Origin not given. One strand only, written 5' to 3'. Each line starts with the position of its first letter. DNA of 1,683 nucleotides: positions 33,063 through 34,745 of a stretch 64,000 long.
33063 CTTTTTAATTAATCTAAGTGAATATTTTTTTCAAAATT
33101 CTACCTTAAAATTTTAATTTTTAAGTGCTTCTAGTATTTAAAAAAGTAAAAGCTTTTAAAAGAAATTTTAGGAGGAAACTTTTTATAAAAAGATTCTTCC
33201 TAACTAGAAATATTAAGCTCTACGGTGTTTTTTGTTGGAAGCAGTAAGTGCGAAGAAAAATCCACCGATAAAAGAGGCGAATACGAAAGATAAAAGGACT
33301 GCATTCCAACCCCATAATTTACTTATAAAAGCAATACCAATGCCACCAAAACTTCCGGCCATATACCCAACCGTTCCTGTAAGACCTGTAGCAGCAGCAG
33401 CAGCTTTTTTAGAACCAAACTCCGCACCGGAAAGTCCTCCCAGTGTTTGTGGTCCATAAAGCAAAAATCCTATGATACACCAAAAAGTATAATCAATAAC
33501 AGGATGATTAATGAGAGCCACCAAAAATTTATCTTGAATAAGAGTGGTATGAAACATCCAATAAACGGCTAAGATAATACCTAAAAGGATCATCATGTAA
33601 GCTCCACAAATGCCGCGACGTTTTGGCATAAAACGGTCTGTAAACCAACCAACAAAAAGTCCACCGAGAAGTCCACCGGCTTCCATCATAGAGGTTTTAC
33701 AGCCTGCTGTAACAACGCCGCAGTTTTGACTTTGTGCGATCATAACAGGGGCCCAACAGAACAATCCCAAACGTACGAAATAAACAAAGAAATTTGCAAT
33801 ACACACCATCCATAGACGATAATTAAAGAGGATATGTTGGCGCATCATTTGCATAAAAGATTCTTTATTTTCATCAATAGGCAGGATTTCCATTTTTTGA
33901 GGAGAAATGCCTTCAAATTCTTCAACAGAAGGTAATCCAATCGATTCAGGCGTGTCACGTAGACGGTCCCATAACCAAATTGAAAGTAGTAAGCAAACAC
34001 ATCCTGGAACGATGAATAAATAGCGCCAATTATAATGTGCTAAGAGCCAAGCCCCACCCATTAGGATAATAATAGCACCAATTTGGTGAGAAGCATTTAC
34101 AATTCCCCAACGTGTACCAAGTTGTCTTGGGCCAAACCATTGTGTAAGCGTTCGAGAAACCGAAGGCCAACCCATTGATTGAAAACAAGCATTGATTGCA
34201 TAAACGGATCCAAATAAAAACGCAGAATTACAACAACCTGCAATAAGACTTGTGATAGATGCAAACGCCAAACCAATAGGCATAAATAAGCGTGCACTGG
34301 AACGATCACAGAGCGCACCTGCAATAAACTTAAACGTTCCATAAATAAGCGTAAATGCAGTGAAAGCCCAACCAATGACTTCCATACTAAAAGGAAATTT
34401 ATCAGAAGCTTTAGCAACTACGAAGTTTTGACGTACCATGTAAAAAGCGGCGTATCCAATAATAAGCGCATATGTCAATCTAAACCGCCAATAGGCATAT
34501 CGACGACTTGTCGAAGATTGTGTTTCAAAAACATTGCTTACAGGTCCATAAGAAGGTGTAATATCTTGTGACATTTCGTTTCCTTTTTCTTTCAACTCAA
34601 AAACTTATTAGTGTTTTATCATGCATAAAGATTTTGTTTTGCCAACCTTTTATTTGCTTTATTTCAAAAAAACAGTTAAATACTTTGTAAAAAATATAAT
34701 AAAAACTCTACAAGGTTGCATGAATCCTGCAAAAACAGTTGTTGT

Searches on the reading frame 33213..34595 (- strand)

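Call 45: search_protein_families(library=pfam, proteins=[window:33213-34595:-], max_evalue=0.00001)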
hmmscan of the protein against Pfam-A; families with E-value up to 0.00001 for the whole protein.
window:33213-34595:- (460 aa): 1 family
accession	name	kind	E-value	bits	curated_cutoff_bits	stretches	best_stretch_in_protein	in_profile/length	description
PF07690.21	MFS_1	-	5.1e-40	137.9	33.4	1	44-417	1-346/347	Major Facilitator Superfamily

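Call 52: search_protein_families(library=ncbifam, proteins=[window:33213-34595:-], max_evalue=0.001)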
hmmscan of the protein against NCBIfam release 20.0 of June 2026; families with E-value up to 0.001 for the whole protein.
window:33213-34595:- (460 aa): 13 families
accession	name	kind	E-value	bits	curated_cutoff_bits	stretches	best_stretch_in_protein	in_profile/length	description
TIGR00881.1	2A0104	subfamily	1.7e-79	267.6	407.75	1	46-433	2-378/379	phosphoglycerate transporter protein PgtP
NF008661.1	PRK11663.1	subfamily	4.6e-76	256.6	564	1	24-447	15-426/439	MFS transporter family glucose-6-phosphate receptor UhpC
TIGR00712.1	glpT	equivalog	4.4e-71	240.2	632.55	1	32-453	22-436/440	glycerol-3-phosphate transporter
NF008433.0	PRK11273.1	equivalog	2.6e-67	227.9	748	1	30-457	20-440/452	glycerol-3-phosphate transporter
NF007107.1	PRK09556.1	equivalog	3.9e-53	181.1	497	1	37-452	27-450/469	hexose-6-phosphate:phosphate antiporter UhpT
NF047787.1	PhglyTportPgtP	equivalog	7.9e-39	133.7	750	1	30-443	20-428/451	phosphoglycerate transporter PgtP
TIGR00893.1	2A0114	subfamily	5e-29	101.4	395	1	57-447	12-394/399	D-galactonate transporter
TIGR00895.1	2A0115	subfamily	6.6e-09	35.2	418.55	1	54-423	43-396/398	aromatic acid/H+ symport family MFS transporter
NF049980.1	SfMCT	equivalog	1.5e-08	33.7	320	1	64-346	29-299/378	L-lactate MFS transporter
TIGR00880.1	2_A_01_02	superfamily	4.9e-08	33.2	131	1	80-209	2-135/141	multidrug resistance protein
TIGR00711.1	efflux_EmrB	subfamily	3.9e-07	29.2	230.2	1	65-204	30-172/485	DHA2 family efflux MFS transporter permease subunit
NF008654.0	PRK11652.1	equivalog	2e-05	23.7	479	1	60-215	32-187/397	multidrug efflux MFS transporter EmrD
NF033896.2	MFS_LfrA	equivalog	0.00058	18.6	825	1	57-204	40-188/504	efflux MFS transporter LfrA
